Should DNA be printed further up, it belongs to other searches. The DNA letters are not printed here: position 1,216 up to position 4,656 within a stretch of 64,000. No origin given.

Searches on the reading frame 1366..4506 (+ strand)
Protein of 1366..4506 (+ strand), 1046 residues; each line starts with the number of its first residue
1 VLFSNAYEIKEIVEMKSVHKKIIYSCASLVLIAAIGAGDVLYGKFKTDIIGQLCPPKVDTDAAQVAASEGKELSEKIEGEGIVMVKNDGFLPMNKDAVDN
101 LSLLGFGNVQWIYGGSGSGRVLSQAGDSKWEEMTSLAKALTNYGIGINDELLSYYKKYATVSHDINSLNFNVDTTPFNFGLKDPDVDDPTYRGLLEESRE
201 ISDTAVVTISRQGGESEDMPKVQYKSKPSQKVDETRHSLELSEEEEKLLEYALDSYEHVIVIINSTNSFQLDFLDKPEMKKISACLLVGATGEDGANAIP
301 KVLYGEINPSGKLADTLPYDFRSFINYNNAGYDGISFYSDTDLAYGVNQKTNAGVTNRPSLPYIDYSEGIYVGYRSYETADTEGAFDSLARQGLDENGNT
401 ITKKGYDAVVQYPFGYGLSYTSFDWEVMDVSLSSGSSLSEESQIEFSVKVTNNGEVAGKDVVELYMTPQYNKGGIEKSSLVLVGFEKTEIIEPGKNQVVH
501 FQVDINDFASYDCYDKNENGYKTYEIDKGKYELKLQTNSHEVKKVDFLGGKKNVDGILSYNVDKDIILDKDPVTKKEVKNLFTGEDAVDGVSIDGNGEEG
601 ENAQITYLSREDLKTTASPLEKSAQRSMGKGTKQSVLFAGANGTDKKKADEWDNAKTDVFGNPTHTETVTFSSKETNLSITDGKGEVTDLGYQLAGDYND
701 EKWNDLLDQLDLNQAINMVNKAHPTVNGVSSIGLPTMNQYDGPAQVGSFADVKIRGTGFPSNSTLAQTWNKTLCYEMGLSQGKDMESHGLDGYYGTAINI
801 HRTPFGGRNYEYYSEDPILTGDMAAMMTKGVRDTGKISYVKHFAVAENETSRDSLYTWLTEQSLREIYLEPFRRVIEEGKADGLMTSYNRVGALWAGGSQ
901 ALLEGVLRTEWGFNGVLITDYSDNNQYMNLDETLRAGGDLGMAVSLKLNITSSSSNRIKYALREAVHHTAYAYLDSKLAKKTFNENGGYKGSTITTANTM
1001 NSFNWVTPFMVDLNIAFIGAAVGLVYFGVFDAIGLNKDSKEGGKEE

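Call 72: search_protein_families(library=pfam, proteins=[window:1366-4506:+], max_evalue=0.00001)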
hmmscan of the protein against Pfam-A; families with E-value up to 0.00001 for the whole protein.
window:1366-4506:+ (1046 aa): 3 families
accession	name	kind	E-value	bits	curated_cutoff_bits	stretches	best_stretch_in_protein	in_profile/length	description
PF00933.27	Glyco_hydro_3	-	1.7e-33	116.8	27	1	714-944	43-282/316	Glycosyl hydrolase family 3 N terminal domain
PF01915.27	Glyco_hydro_3_C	-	2.5e-22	80.3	31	1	82-374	1-200/200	Glycosyl hydrolase family 3 C-terminal domain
PF14310.12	Fn3-like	-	1.6e-09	38.2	25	1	460-538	1-70/71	Fibronectin type III-like domain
